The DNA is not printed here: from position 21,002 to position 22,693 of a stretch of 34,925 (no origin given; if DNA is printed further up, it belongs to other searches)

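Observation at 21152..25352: Riboswitch-proximal four-gene module (4-TM His-motif protein, CbtB, orphan ORF, protease-less LonB ATPase): candidate undescribed cobalt acquisition or handling system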

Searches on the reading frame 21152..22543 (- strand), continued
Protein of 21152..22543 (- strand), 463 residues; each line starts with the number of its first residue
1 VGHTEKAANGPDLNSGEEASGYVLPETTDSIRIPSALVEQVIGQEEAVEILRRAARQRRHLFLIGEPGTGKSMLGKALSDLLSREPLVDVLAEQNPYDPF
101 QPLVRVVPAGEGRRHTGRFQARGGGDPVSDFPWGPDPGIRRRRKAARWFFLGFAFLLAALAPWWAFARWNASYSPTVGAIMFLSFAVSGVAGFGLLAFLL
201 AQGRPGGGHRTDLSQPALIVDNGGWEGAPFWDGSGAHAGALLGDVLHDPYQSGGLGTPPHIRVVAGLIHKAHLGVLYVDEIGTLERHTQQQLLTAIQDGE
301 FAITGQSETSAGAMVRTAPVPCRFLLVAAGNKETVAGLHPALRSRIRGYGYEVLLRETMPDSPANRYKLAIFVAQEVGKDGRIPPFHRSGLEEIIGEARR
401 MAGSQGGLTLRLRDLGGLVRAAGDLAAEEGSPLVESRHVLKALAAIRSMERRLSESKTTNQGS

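Call 11: find_homologous_proteins(query=window:21152-22543:-, max_evalue=0.001)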
Query window:21152-22543:- (463 aa): 8000 proteins with E <= 0.001 among 8000 candidates; the best 120 are listed.
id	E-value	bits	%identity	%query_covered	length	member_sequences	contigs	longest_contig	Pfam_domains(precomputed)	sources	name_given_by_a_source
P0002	2.5e-180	619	100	61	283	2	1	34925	PF00158.33,PF20436.5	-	-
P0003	5.2e-144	499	57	93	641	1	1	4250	PF00158.33,PF20436.5,PF05362.20,PF00004.36,PF13401.13,PF07728.21,PF01078.28,PF13191.13,PF13541.13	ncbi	-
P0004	7.5e-144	498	55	93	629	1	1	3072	PF20030.6,PF00158.33,PF20436.5,PF05362.20,PF00004.36,PF13401.13,PF05496.19,PF07728.21,PF01078.28,PF13191.13,PF13541.13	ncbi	-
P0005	2.6e-143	497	55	93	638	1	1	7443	PF20030.6,PF00158.33,PF20436.5,PF05362.20,PF00004.36,PF13401.13,PF05496.19,PF07728.21,PF01078.28,PF13541.13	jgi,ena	-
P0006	3.9e-143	496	55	93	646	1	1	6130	PF00158.33,PF20436.5,PF05362.20,PF00493.30,PF00004.36,PF13401.13,PF05496.19,PF07728.21,PF01078.28,PF13541.13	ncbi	-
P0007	7.5e-143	495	56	93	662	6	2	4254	PF20030.6,PF00158.33,PF20436.5,PF05362.20,PF00004.36,PF13401.13,PF07728.21,PF01078.28,PF13541.13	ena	-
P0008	1.3e-142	494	53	93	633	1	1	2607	PF20030.6,PF13654.13,PF20436.5,PF00493.30,PF00004.36,PF13401.13,PF05496.19,PF07728.21,PF13541.13,PF00158.33,PF05362.20,PF01078.28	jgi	jgi:Lon-like ATP-dependent protease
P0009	2.4e-142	493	53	93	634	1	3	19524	PF20030.6,PF13654.13,PF00158.33,PF20436.5,PF05362.20,PF00004.36,PF13401.13,PF05496.19,PF07728.21,PF01078.28,PF13541.13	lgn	-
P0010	3.4e-142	493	53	93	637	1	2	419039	PF13654.13,PF00158.33,PF20436.5,PF05362.20,PF00004.36,PF13401.13,PF05496.19,PF07728.21,PF01078.28,PF13541.13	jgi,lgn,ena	-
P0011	4.1e-142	493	55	93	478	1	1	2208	PF00158.33,PF20436.5,PF00004.36,PF13401.13,PF05496.19,PF07728.21,PF01078.28,PF13191.13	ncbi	ncbi:ATP-dependent protease LonB, partial [Candidatus Woesearchaeota archaeon]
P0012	5.0e-142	492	57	93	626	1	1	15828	PF20030.6,PF00158.33,PF20436.5,PF05362.20,PF00004.36,PF13401.13,PF05496.19,PF07728.21,PF01078.28,PF13191.13,PF13541.13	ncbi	-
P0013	7.0e-142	492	53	93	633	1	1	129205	PF13654.13,PF00158.33,PF20436.5,PF05362.20,PF00493.30,PF00004.36,PF13401.13,PF05496.19,PF07728.21,PF01078.28,PF13541.13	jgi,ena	-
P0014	1.6e-141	491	53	93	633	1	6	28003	PF20030.6,PF13654.13,PF20436.5,PF00004.36,PF13401.13,PF05496.19,PF14532.13,PF07728.21,PF13541.13,PF00158.33,PF05362.20,PF01078.28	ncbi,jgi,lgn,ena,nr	ncbi:MAG TPA: ATP-dependent protease LonB [Candidatus Woesearchaeota archaeon]|nr:ATP-dependent prot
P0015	2.1e-141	490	57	93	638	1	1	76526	PF00158.33,PF20436.5,PF05362.20,PF00004.36,PF13401.13,PF05496.19,PF07728.21,PF01078.28,PF13541.13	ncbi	ncbi:MAG: ATP-dependent protease LonB [Candidatus Woesearchaeota archaeon]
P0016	2.3e-141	490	54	96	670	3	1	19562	PF00158.33,PF20436.5,PF05362.20,PF00004.36,PF13401.13,PF05496.19,PF07728.21,PF01078.28,PF13541.13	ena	-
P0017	2.4e-141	490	53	93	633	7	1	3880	PF20030.6,PF00158.33,PF20436.5,PF05362.20,PF00004.36,PF13401.13,PF05496.19,PF07728.21,PF01078.28,PF13541.13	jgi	-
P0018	2.4e-141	490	57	93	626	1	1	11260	PF20030.6,PF00158.33,PF20436.5,PF05362.20,PF00004.36,PF13401.13,PF05496.19,PF07728.21,PF01078.28,PF13191.13,PF13541.13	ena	-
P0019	2.9e-141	490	53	95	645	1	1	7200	PF20030.6,PF00158.33,PF20436.5,PF05362.20,PF00493.30,PF00004.36,PF13401.13,PF05496.19,PF07728.21,PF01078.28,PF13541.13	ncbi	-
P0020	3.4e-141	490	55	93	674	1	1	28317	PF20030.6,PF00158.33,PF20436.5,PF05362.20,PF00493.30,PF00004.36,PF13401.13,PF05496.19,PF07728.21,PF01078.28,PF13541.13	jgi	-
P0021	3.7e-141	490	54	93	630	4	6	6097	PF20030.6,PF00158.33,PF20436.5,PF05362.20,PF00004.36,PF13401.13,PF07728.21,PF01078.28,PF13541.13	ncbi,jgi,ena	-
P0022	3.9e-141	489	55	93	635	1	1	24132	PF20030.6,PF00158.33,PF20436.5,PF05362.20,PF00493.30,PF00004.36,PF05496.19,PF07728.21,PF01078.28,PF13541.13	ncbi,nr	ncbi:ATP-dependent protease LonB [Candidatus Woesearchaeota archaeon]|nr:ATP-dependent protease LonB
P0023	5.2e-141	489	55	93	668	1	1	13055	PF20030.6,PF00158.33,PF20436.5,PF05362.20,PF00493.30,PF00004.36,PF13401.13,PF05496.19,PF07728.21,PF01078.28,PF13541.13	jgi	jgi:Lon-like ATP-dependent protease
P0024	5.5e-141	489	54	93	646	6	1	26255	PF00158.33,PF20436.5,PF05362.20,PF00493.30,PF00004.36,PF13401.13,PF05496.19,PF07728.21,PF01078.28,PF13541.13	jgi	jgi:Lon-like ATP-dependent protease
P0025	8.3e-141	488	54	97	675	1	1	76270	PF20030.6,PF20436.5,PF00493.30,PF00004.36,PF13401.13,PF05496.19,PF07728.21,PF13191.13,PF13541.13,PF00158.33,PF05362.20,PF01078.28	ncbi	-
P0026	8.9e-141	488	54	93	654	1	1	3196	PF20030.6,PF00158.33,PF20436.5,PF05362.20,PF00004.36,PF13401.13,PF05496.19,PF07728.21,PF01078.28,PF13541.13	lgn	-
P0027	2.5e-140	487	56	93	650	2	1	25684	PF00158.33,PF20436.5,PF05362.20,PF00004.36,PF13401.13,PF05496.19,PF07728.21,PF01078.28,PF13541.13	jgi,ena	-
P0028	3.2e-140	486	53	93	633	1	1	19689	PF13654.13,PF00158.33,PF20436.5,PF05362.20,PF00493.30,PF00004.36,PF13401.13,PF05496.19,PF07728.21,PF01078.28,PF13541.13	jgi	jgi:Lon-like ATP-dependent protease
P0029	3.2e-140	486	55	93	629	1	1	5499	PF20030.6,PF00158.33,PF20436.5,PF05362.20,PF00004.36,PF13401.13,PF05496.19,PF07728.21,PF01078.28,PF13191.13,PF13541.13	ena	-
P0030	3.3e-140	486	55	93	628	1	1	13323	PF13654.13,PF00158.33,PF20436.5,PF05362.20,PF00004.36,PF05496.19,PF07728.21,PF01078.28,PF13541.13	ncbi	-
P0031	3.3e-140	486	53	93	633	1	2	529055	PF13654.13,PF00158.33,PF20436.5,PF05362.20,PF00493.30,PF00004.36,PF13401.13,PF05496.19,PF07728.21,PF01078.28,PF13541.13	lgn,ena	-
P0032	4.9e-140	486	54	93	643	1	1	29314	PF00158.33,PF20436.5,PF05362.20,PF00493.30,PF00004.36,PF13401.13,PF07728.21,PF01078.28,PF13541.13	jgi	-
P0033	5.1e-140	486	53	93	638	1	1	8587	PF00158.33,PF20436.5,PF05362.20,PF00004.36,PF05496.19,PF07728.21,PF01078.28,PF13541.13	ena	-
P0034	5.7e-140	486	54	93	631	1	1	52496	PF00158.33,PF20436.5,PF05362.20,PF00493.30,PF00004.36,PF13401.13,PF07728.21,PF01078.28,PF13541.13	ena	-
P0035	8.0e-140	485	55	93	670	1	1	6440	PF20030.6,PF00158.33,PF20436.5,PF05362.20,PF00493.30,PF00004.36,PF13401.13,PF05496.19,PF07728.21,PF01078.28,PF13541.13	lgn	-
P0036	9.4e-140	485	54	93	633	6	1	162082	PF20030.6,PF00158.33,PF20436.5,PF05362.20,PF00004.36,PF13401.13,PF05496.19,PF07728.21,PF01078.28,PF13191.13,PF13541.13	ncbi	-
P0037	9.8e-140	485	55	95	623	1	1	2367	PF20030.6,PF20436.5,PF00493.30,PF00004.36,PF13401.13,PF05496.19,PF07728.21,PF13191.13,PF13541.13,PF00158.33,PF05362.20,PF01078.28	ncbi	-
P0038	1.1e-139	485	54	93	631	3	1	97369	PF20030.6,PF00158.33,PF20436.5,PF05362.20,PF00004.36,PF13401.13,PF05496.19,PF07728.21,PF01078.28,PF13191.13,PF13541.13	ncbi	-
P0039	1.1e-139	485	54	93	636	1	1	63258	PF20030.6,PF00158.33,PF20436.5,PF05362.20,PF00004.36,PF13401.13,PF05496.19,PF07728.21,PF01078.28,PF13191.13,PF13541.13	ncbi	-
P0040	1.2e-139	484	55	93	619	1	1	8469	PF00158.33,PF20436.5,PF05362.20,PF00004.36,PF05496.19,PF07728.21,PF01078.28,PF13541.13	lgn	-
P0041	1.3e-139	484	54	93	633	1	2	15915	PF20030.6,PF00158.33,PF20436.5,PF05362.20,PF00493.30,PF00004.36,PF13401.13,PF05496.19,PF07728.21,PF01078.28,PF13541.13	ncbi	-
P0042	1.5e-139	484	54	93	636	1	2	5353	PF20030.6,PF00158.33,PF20436.5,PF05362.20,PF00004.36,PF13401.13,PF05496.19,PF07728.21,PF01078.28,PF13541.13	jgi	jgi:ATP-dependent Lon protease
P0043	1.5e-139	484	54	93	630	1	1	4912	PF00158.33,PF20436.5,PF05362.20,PF00004.36,PF13401.13,PF07728.21,PF01078.28,PF13541.13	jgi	-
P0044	1.6e-139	484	55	93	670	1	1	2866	PF20030.6,PF00158.33,PF20436.5,PF05362.20,PF00493.30,PF00004.36,PF13401.13,PF05496.19,PF07728.21,PF01078.28,PF13541.13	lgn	-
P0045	1.7e-139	484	54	93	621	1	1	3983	PF20030.6,PF00158.33,PF20436.5,PF05362.20,PF00493.30,PF00004.36,PF13401.13,PF05496.19,PF07728.21,PF01078.28,PF13541.13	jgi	-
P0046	1.8e-139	484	54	93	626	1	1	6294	PF20030.6,PF00158.33,PF20436.5,PF05362.20,PF00004.36,PF13401.13,PF05496.19,PF07728.21,PF01078.28,PF13541.13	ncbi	-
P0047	1.9e-139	484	55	93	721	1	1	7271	PF00158.33,PF20436.5,PF05362.20,PF00004.36,PF13401.13,PF07728.21,PF01078.28,PF13541.13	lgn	-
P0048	2.1e-139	484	53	93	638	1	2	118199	PF20030.6,PF00158.33,PF20436.5,PF05362.20,PF00493.30,PF00004.36,PF13401.13,PF05496.19,PF07728.21,PF01078.28,PF13541.13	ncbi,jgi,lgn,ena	jgi:Lon-like ATP-dependent protease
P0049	2.4e-139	484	55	93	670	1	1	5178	PF20030.6,PF00158.33,PF20436.5,PF05362.20,PF00493.30,PF00004.36,PF13401.13,PF05496.19,PF07728.21,PF01078.28,PF13541.13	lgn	-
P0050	2.9e-139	483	55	93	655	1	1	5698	PF20030.6,PF20436.5,PF00493.30,PF00004.36,PF13401.13,PF05496.19,PF07728.21,PF13191.13,PF13541.13,PF00158.33,PF05362.20,PF01078.28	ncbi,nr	ncbi:ATP-dependent protease LonB [Candidatus Woesearchaeota archaeon]|nr:MAG: ATP-dependent protease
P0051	3.8e-139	483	54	93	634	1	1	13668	PF20030.6,PF00158.33,PF20436.5,PF05362.20,PF00004.36,PF13401.13,PF07728.21,PF01078.28,PF13541.13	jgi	-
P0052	4.4e-139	483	55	93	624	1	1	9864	PF20030.6,PF00158.33,PF20436.5,PF05362.20,PF00004.36,PF13401.13,PF05496.19,PF07728.21,PF01078.28,PF13541.13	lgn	-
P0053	5.7e-139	482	53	93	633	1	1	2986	PF20030.6,PF13654.13,PF20436.5,PF00493.30,PF00004.36,PF13401.13,PF05496.19,PF07728.21,PF13541.13,PF00158.33,PF05362.20,PF01078.28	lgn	-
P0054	6.0e-139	482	53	93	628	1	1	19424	PF00158.33,PF20436.5,PF05362.20,PF00004.36,PF05496.19,PF07728.21,PF01078.28,PF13541.13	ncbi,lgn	ncbi:MAG: ATP-dependent protease LonB [Candidatus Nanoarchaeia archaeon]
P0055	6.3e-139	482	55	93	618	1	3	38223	PF20030.6,PF00158.33,PF20436.5,PF05362.20,PF00004.36,PF05496.19,PF07728.21,PF01078.28,PF13541.13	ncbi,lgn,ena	ncbi:MAG: ATP-dependent protease LonB [Nanoarchaeota archaeon]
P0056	6.4e-139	482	55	93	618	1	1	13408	PF20030.6,PF00158.33,PF20436.5,PF05362.20,PF00004.36,PF07728.21,PF01078.28,PF13541.13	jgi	-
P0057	6.7e-139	482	53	98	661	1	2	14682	PF20030.6,PF00158.33,PF20436.5,PF05362.20,PF00004.36,PF13401.13,PF07728.21,PF01078.28,PF13541.13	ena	-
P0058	7.8e-139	482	53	98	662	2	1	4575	PF00158.33,PF20436.5,PF05362.20,PF00004.36,PF13401.13,PF05496.19,PF07728.21,PF01078.28,PF13191.13,PF13541.13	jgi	jgi:Lon-like ATP-dependent protease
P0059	8.3e-139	482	53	93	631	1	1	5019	PF20030.6,PF00158.33,PF20436.5,PF05362.20,PF00493.30,PF00004.36,PF13401.13,PF05496.19,PF07728.21,PF01078.28,PF13541.13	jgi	jgi:ATP-dependent Lon protease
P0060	8.4e-139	482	54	94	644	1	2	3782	PF20030.6,PF00158.33,PF20436.5,PF05362.20,PF00004.36,PF13401.13,PF05496.19,PF07728.21,PF01078.28,PF13191.13,PF13541.13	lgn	-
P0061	1.0e-138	481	54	93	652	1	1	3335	PF00158.33,PF20436.5,PF05362.20,PF00004.36,PF13401.13,PF05496.19,PF07728.21,PF01078.28,PF13541.13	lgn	-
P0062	1.2e-138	481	53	93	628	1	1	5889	PF00158.33,PF20436.5,PF05362.20,PF00004.36,PF05496.19,PF07728.21,PF01078.28,PF13541.13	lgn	-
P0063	1.2e-138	481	53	93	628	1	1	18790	PF00158.33,PF20436.5,PF05362.20,PF00004.36,PF05496.19,PF07728.21,PF01078.28,PF13541.13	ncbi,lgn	ncbi:MAG: ATP-dependent protease LonB [Nanoarchaeota archaeon]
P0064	1.3e-138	481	56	93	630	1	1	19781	PF20030.6,PF20436.5,PF00493.30,PF00004.36,PF13401.13,PF05496.19,PF07728.21,PF13191.13,PF13541.13,PF00158.33,PF05362.20,PF01078.28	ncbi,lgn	ncbi:MAG: ATP-dependent protease LonB [Candidatus Woesearchaeota archaeon]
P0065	1.4e-138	481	55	93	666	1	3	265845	PF20030.6,PF00158.33,PF20436.5,PF05362.20,PF00493.30,PF00004.36,PF13401.13,PF05496.19,PF07728.21,PF01078.28,PF13541.13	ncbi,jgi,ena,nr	ncbi:TPA: ATP-dependent protease LonB [Candidatus Woesearchaeota archaeon]|nr:ATP-dependent protease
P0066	1.4e-138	481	53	93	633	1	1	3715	PF20030.6,PF00158.33,PF20436.5,PF05362.20,PF00004.36,PF13401.13,PF05496.19,PF07728.21,PF01078.28,PF13191.13,PF13541.13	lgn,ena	-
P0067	1.5e-138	481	52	95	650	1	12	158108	PF20030.6,PF00158.33,PF20436.5,PF05362.20,PF00004.36,PF13401.13,PF05496.19,PF07728.21,PF01078.28,PF13541.13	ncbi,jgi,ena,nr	ncbi:ATP-dependent protease LonB [Candidatus Woesearchaeota archaeon]|jgi:ATP-dependent Lon protease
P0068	1.5e-138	481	56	93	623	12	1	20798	PF20030.6,PF00158.33,PF20436.5,PF05362.20,PF00004.36,PF13401.13,PF05496.19,PF07728.21,PF01078.28,PF13541.13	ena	-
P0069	2.3e-138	480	54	93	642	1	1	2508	PF00158.33,PF20436.5,PF05362.20,PF00004.36,PF13401.13,PF05496.19,PF07728.21,PF01078.28,PF13191.13,PF13541.13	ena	-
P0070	2.5e-138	480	53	93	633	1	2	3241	PF00158.33,PF20436.5,PF05362.20,PF00004.36,PF13401.13,PF07728.21,PF01078.28,PF13541.13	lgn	-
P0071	2.8e-138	480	54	93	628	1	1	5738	PF20030.6,PF00158.33,PF20436.5,PF05362.20,PF00493.30,PF00004.36,PF05496.19,PF07728.21,PF01078.28,PF13541.13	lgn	-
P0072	2.9e-138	480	54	93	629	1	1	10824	PF00158.33,PF20436.5,PF05362.20,PF00004.36,PF13401.13,PF05496.19,PF07728.21,PF01078.28,PF13541.13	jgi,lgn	jgi:Lon-like ATP-dependent protease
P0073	3.2e-138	480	54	93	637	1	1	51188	PF20030.6,PF00158.33,PF20436.5,PF05362.20,PF00004.36,PF05496.19,PF07728.21,PF01078.28,PF13541.13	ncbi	-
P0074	3.5e-138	480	53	93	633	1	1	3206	PF00158.33,PF20436.5,PF05362.20,PF00004.36,PF13401.13,PF07728.21,PF01078.28,PF13541.13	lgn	-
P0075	3.9e-138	480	52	96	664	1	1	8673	PF20030.6,PF00158.33,PF20436.5,PF05362.20,PF00004.36,PF13401.13,PF07728.21,PF01078.28,PF13541.13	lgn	-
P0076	4.4e-138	479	56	91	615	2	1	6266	PF00158.33,PF20436.5,PF05362.20,PF00004.36,PF05496.19,PF07728.21,PF01078.28,PF13541.13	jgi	jgi:Lon-like ATP-dependent protease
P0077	4.7e-138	479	54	93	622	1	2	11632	PF20030.6,PF00158.33,PF20436.5,PF05362.20,PF00493.30,PF00004.36,PF13401.13,PF05496.19,PF07728.21,PF01078.28,PF13541.13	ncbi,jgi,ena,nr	ncbi:ATP-dependent protease LonB [Candidatus Woesearchaeota archaeon]|nr:MAG: ATP-dependent protease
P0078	4.9e-138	479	53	93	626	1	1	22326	PF20030.6,PF00158.33,PF20436.5,PF05362.20,PF00004.36,PF05496.19,PF07728.21,PF01078.28,PF13191.13,PF13541.13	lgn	-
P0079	5.3e-138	479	54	93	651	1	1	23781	PF20030.6,PF00158.33,PF20436.5,PF05362.20,PF00004.36,PF05496.19,PF07728.21,PF01078.28,PF13541.13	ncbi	-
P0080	6.1e-138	479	52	93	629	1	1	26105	PF20030.6,PF00158.33,PF20436.5,PF05362.20,PF00004.36,PF13401.13,PF05496.19,PF07728.21,PF01078.28,PF13541.13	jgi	jgi:ATP-dependent Lon protease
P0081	6.5e-138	479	52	98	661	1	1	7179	PF20030.6,PF00158.33,PF20436.5,PF05362.20,PF00004.36,PF13401.13,PF07728.21,PF01078.28,PF13541.13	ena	-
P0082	6.7e-138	479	53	93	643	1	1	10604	PF20030.6,PF20436.5,PF00493.30,PF00004.36,PF13401.13,PF05496.19,PF07728.21,PF13191.13,PF13541.13,PF00158.33,PF05362.20,PF01078.28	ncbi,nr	ncbi:ATP-dependent protease LonB [Candidatus Woesearchaeota archaeon]|nr:ATP-dependent protease LonB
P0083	6.8e-138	479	52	93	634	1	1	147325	PF20030.6,PF13654.13,PF20436.5,PF00493.30,PF00004.36,PF13401.13,PF05496.19,PF07728.21,PF13191.13,PF13541.13,PF00158.33,PF05362.20,PF01078.28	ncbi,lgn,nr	ncbi:ATP-dependent protease LonB [Candidatus Woesearchaeota archaeon]|nr:ATP-dependent protease LonB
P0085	7.3e-138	479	54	93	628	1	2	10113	PF20030.6,PF13654.13,PF20436.5,PF00004.36,PF13401.13,PF05496.19,PF07728.21,PF13191.13,PF13541.13,PF00158.33,PF05362.20,PF01078.28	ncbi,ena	-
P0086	7.5e-138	479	54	93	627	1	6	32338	PF20030.6,PF13654.13,PF00158.33,PF20436.5,PF05362.20,PF00004.36,PF05496.19,PF07728.21,PF01078.28,PF13541.13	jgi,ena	-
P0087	7.6e-138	479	54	93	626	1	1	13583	PF20030.6,PF00158.33,PF20436.5,PF05362.20,PF00493.30,PF00004.36,PF05496.19,PF07728.21,PF01078.28,PF13191.13,PF13541.13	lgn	-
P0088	8.3e-138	478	54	93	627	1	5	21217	PF20030.6,PF13654.13,PF00158.33,PF20436.5,PF05362.20,PF00004.36,PF05496.19,PF07728.21,PF01078.28,PF13541.13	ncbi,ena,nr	ncbi:ATP-dependent protease LonB [Candidatus Woesearchaeota archaeon]|nr:ATP-dependent protease LonB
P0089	8.6e-138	478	55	93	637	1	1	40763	PF00158.33,PF20436.5,PF05362.20,PF00004.36,PF13401.13,PF07728.21,PF01078.28,PF13541.13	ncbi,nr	ncbi:ATP-dependent protease LonB [Candidatus Woesearchaeota archaeon]|nr:ATP-dependent protease LonB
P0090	1.0e-137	478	52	93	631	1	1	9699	PF20030.6,PF00158.33,PF20436.5,PF05362.20,PF13401.13,PF07728.21,PF01078.28,PF13191.13,PF13541.13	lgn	-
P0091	1.1e-137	478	54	93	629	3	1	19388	PF20030.6,PF00158.33,PF20436.5,PF05362.20,PF00004.36,PF05496.19,PF07728.21,PF01078.28,PF13541.13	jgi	jgi:Lon-like ATP-dependent protease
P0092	1.3e-137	478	54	93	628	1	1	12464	PF20030.6,PF00158.33,PF20436.5,PF05362.20,PF00004.36,PF13401.13,PF05496.19,PF07728.21,PF01078.28,PF13541.13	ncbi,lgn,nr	ncbi:ATP-dependent protease LonB [Candidatus Woesearchaeota archaeon]|nr:MAG: ATP-dependent protease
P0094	1.3e-137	478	53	93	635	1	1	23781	PF20030.6,PF00158.33,PF20436.5,PF05362.20,PF00004.36,PF13401.13,PF05496.19,PF07728.21,PF01078.28,PF13191.13,PF13541.13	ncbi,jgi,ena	-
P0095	1.3e-137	478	53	93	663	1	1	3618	PF20030.6,PF00158.33,PF20436.5,PF05362.20,PF00004.36,PF07728.21,PF01078.28,PF13541.13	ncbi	-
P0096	1.4e-137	478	54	93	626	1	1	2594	PF20030.6,PF13654.13,PF00158.33,PF20436.5,PF05362.20,PF00004.36,PF05496.19,PF07728.21,PF01078.28,PF13541.13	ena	-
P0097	1.5e-137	478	53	93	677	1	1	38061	PF20030.6,PF00158.33,PF20436.5,PF05362.20,PF00004.36,PF13401.13,PF07728.21,PF01078.28,PF13541.13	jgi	jgi:ATP-dependent Lon protease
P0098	1.5e-137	478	53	93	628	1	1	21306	PF20030.6,PF13654.13,PF00158.33,PF20436.5,PF05362.20,PF00004.36,PF05496.19,PF07728.21,PF01078.28,PF13541.13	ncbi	-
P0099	1.6e-137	478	54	93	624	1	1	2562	PF20030.6,PF00158.33,PF20436.5,PF05362.20,PF13401.13,PF05496.19,PF07728.21,PF01078.28,PF13541.13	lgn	-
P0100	1.6e-137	477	55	93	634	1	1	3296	PF20030.6,PF00158.33,PF20436.5,PF05362.20,PF00004.36,PF13401.13,PF05496.19,PF07728.21,PF01078.28,PF13541.13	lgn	-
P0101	1.6e-137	477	55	93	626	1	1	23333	PF20030.6,PF00158.33,PF20436.5,PF05362.20,PF00004.36,PF13401.13,PF05496.19,PF07728.21,PF01078.28,PF13541.13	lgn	-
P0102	1.7e-137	477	53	93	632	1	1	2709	PF00158.33,PF20436.5,PF05362.20,PF00004.36,PF13401.13,PF07728.21,PF01078.28,PF13541.13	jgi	jgi:Lon-like ATP-dependent protease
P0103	1.9e-137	477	52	93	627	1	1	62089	PF20030.6,PF13654.13,PF00158.33,PF20436.5,PF05362.20,PF00004.36,PF05496.19,PF07728.21,PF01078.28,PF13541.13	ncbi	-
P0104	1.9e-137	477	54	93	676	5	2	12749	PF13654.13,PF00158.33,PF20436.5,PF05362.20,PF00004.36,PF13401.13,PF05496.19,PF07728.21,PF01078.28,PF13191.13,PF13541.13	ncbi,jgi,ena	-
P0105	2.2e-137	477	55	93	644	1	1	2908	PF20030.6,PF00158.33,PF20436.5,PF05362.20,PF00004.36,PF13401.13,PF05496.19,PF07728.21,PF01078.28,PF13541.13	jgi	jgi:ATP-dependent Lon protease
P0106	2.6e-137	477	53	93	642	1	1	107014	PF20030.6,PF00158.33,PF20436.5,PF05362.20,PF00493.30,PF00004.36,PF13401.13,PF07728.21,PF01078.28,PF13541.13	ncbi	ncbi:MAG: ATP-dependent protease LonB [Candidatus Woesearchaeota archaeon]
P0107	3.9e-137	476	53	93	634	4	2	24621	PF20030.6,PF00158.33,PF20436.5,PF05362.20,PF00004.36,PF05496.19,PF14532.13,PF07728.21,PF01078.28,PF13541.13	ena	-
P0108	4.0e-137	476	54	93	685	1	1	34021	PF20030.6,PF00158.33,PF20436.5,PF05362.20,PF00493.30,PF00004.36,PF13401.13,PF05496.19,PF07728.21,PF01078.28,PF13541.13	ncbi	-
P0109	4.8e-137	476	52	93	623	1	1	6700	PF20030.6,PF00158.33,PF20436.5,PF12775.14,PF05362.20,PF00493.30,PF00004.36,PF05496.19,PF07728.21,PF01078.28,PF13541.13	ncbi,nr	ncbi:MAG: ATP-dependent protease LonB [Nanoarchaeota archaeon]|nr:ATP-dependent protease LonB [Nanoa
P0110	4.8e-137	476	53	93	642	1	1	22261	PF20030.6,PF00158.33,PF20436.5,PF05362.20,PF00004.36,PF13401.13,PF05496.19,PF07728.21,PF01078.28,PF13541.13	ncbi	-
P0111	5.7e-137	476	54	93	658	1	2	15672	PF00158.33,PF20436.5,PF05362.20,PF00004.36,PF13401.13,PF07728.21,PF01078.28,PF13541.13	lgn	-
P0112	6.0e-137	476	53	93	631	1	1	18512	PF20030.6,PF00158.33,PF20436.5,PF05362.20,PF00004.36,PF13401.13,PF05496.19,PF07728.21,PF01078.28,PF13541.13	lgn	-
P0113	6.7e-137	475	55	93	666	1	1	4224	PF00158.33,PF20436.5,PF05362.20,PF07728.21,PF01078.28,PF13541.13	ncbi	-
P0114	7.1e-137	475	53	93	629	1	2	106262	PF00158.33,PF20436.5,PF05362.20,PF00004.36,PF13401.13,PF07728.21,PF01078.28,PF13541.13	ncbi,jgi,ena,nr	ncbi:ATP-dependent protease LonB [Candidatus Woesearchaeota archaeon CG10_big_fil_rev_8_21_14_0_10_4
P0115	7.6e-137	475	53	94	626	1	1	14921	PF20030.6,PF00158.33,PF20436.5,PF05362.20,PF00004.36,PF05496.19,PF07728.21,PF01078.28,PF13541.13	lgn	-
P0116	9.2e-137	475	53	93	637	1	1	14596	PF00158.33,PF20436.5,PF05362.20,PF00004.36,PF13401.13,PF05496.19,PF07728.21,PF01078.28,PF13541.13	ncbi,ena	-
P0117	9.2e-137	475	52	93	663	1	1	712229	PF20030.6,PF00158.33,PF20436.5,PF05362.20,PF00004.36,PF13401.13,PF07728.21,PF01078.28,PF13541.13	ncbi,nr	ncbi:ATP-dependent protease LonB [Candidatus Woesearchaeota archaeon]|nr:ATP-dependent protease LonB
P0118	1.1e-136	475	53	93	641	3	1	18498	PF00158.33,PF20436.5,PF05362.20,PF00493.30,PF00004.36,PF13401.13,PF07728.21,PF01078.28,PF13541.13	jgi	-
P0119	1.1e-136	475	53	93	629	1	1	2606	PF20030.6,PF00158.33,PF20436.5,PF05362.20,PF00004.36,PF05496.19,PF14532.13,PF07728.21,PF01078.28,PF13541.13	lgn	-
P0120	1.2e-136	475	53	93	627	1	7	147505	PF20030.6,PF13654.13,PF00158.33,PF20436.5,PF05362.20,PF00493.30,PF00004.36,PF05496.19,PF07728.21,PF01078.28,PF13541.13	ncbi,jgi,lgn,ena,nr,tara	ncbi:ATP-dependent protease LonB [Candidatus Woesearchaeota archaeon]|nr:ATP-dependent protease LonB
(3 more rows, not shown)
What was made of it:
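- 21152..22543 (-): P4, 463 aa: LonB-type AAA+ ATPase with a two-helix membrane hairpin between Walker A and Walker B, ending after the AAA lid with no protease domain. Best hits are full-length DPANN archaeal LonB at 53-57% identity (call 11).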
